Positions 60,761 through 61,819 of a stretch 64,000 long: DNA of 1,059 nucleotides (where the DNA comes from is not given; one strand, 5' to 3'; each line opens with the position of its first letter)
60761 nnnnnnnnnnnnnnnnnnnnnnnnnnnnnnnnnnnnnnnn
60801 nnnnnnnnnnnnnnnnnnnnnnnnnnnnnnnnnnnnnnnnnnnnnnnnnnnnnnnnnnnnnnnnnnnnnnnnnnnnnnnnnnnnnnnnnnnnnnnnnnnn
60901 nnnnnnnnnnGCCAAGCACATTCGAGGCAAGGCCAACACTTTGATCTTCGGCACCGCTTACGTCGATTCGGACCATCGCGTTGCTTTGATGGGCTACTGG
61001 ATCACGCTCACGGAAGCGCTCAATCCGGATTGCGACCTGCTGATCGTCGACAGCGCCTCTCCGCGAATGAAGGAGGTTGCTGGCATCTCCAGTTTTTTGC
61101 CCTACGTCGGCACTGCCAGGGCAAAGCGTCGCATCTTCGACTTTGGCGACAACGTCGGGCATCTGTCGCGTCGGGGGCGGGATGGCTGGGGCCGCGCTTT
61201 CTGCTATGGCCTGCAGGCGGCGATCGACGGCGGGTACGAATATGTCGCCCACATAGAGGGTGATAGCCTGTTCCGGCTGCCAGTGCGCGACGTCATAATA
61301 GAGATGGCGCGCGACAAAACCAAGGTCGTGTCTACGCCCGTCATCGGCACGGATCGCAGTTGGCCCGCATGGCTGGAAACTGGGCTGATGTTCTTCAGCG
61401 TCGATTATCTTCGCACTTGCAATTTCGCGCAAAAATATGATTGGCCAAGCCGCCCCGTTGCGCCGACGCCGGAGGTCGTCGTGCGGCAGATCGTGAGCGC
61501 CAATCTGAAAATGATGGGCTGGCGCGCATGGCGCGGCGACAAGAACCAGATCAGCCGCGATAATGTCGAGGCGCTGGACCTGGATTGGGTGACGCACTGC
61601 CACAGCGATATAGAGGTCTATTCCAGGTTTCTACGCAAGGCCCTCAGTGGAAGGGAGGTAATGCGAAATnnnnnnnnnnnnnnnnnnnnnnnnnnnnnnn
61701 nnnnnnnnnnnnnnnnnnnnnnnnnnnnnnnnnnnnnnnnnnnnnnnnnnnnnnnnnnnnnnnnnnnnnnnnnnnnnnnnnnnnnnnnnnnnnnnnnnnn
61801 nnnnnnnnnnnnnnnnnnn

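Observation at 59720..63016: Giant five-module glycosyl/methyl-transferase fusion at the end of the tail operon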

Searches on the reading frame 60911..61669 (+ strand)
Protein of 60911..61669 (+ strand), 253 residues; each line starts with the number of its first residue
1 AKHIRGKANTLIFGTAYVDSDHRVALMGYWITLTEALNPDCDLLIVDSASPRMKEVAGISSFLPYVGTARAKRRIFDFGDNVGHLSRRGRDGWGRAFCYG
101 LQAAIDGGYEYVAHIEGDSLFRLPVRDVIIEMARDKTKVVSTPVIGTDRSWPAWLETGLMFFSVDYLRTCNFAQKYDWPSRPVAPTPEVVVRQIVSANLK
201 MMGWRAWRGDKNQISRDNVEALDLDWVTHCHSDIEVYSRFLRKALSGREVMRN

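Call 52: predict_structure(alignment_id=A4)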
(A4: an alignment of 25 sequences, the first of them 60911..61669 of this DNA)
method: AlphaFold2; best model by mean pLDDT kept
length: 253 residues; sequences in the alignment: 25
mean_pLDDT: 90.9   pTM: 0.90
mean pLDDT of the five models: 90.9, 90.8, 89.6, 89.5, 89.3
residues with pLDDT >= 90: 194; 70-90: 38; 50-70: 15; < 50: 6
segments of 3 or more residues with pLDDT < 50: 1-5
pLDDT, mean of each block of 10 residues (from residue 1): 57 97 97 97 96 97 93 94 66 92 96 98 97 97 82 86 98 93 90 96 94 94 97 95 85 50
secondary structure, 60 per line:
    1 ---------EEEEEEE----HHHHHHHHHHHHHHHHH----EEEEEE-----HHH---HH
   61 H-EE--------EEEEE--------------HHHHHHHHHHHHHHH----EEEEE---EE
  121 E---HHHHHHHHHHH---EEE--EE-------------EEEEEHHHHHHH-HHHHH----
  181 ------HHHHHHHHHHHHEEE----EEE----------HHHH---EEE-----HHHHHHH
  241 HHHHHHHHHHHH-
elements in order: E10-16 H21-37 E42-47 E73-77 H92-106 E111-115 E119-121 H125-135 E139-141 E159-163 H164-170 H172-176 H187-198 E199-201 E206-208 H219-222 E226-228 H234-252

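Call 55: fold_search(model_id=the predicted structure, library=pdb)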
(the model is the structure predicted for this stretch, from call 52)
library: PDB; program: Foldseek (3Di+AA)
matches with E <= 10: 1570; with E <= 0.001: 393
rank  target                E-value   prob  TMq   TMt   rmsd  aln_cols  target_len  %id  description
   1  7zkc_A                9.3e-07  1.00  0.57  0.53   8.2       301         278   10  Catalytic domain of UDP-Glucose Glycoprotein Glucosyltransferase from Chaetomium thermophilum (apo form) (released 2022-04-20)
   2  7zhb_A                1.1e-06  1.00  0.55  0.50   7.6       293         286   10  Catalytic domain of UDP-Glucose Glycoprotein Glucosyltransferase from Chaetomium thermophilum in complex with UDP-gluc (released 2022-04-20)
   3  7zvj_B                1.3e-06  1.00  0.56  0.28   6.7       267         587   12  Homodimeric structure of LARGE1 (released 2022-11-30)
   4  6hnq_B                1.4e-06  1.00  0.51  0.42   5.9       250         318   12  TarP-6RboP-(CH2)6NH2 (released 2018-10-24)
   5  8bz8_E                1.5e-06  1.00  0.48  0.23   4.9       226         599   15  Crystal structure of the L. monocytogenes RmlT D198A variant in complex with TDP-rhamnose (released 2023-12-27)
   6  7sp9_A                1.6e-06  1.00  0.49  0.27   6.1       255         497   11  Chlorella virus Hyaluronan Synthase in the GlcNAc-primed channel-closed state (released 2022-04-06)
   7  5y7f                  1.6e-06  1.00  0.54  0.52   7.3       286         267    9  Crystal structure of catalytic domain of UGGT (UDP-bound form) from Thermomyces dupontii (released 2017-09-27)
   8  6h1j_C                1.6e-06  1.00  0.49  0.41  11.3       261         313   12  TarP native (released 2018-09-26)
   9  7zxw_A                1.7e-06  1.00  0.56  0.51   7.6       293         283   10  Catalytic domain of UDP-Glucose Glycoprotein Glucosyltransferase from Chaetomium thermophilum in complex with the 5-[( (released 2022-11-30)
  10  6h4f_B                2.1e-06  1.00  0.52  0.42   5.7       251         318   11  TarP-3RboP (released 2018-09-26)
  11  3rmv                  2.1e-06  1.00  0.47  0.47   7.3       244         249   12  Crystal Structure of Human Glycogenin-1 (GYG1) T83M mutant complexed with manganese and UDP (released 2011-05-18)
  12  7sp8_A                2.2e-06  1.00  0.51  0.29   5.2       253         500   11  Chlorella virus Hyaluronan Synthase bound to UDP-GlcNAc (released 2022-04-06)
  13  3tzt_B                2.2e-06  1.00  0.51  0.55   6.2       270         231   10  The structure of a protein in glycosyl transferase family 8 from Anaerococcus prevotii. (released 2011-12-07)
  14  6h4f_A                2.4e-06  1.00  0.52  0.43   5.6       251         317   11  TarP-3RboP (released 2018-09-26)
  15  7zle                  2.5e-06  1.00  0.58  0.53   7.3       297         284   10  Catalytic domain of UDP-Glucose Glycoprotein Glucosyltransferase from Chaetomium thermophilum in complex with UDP (released 2022-06-22)
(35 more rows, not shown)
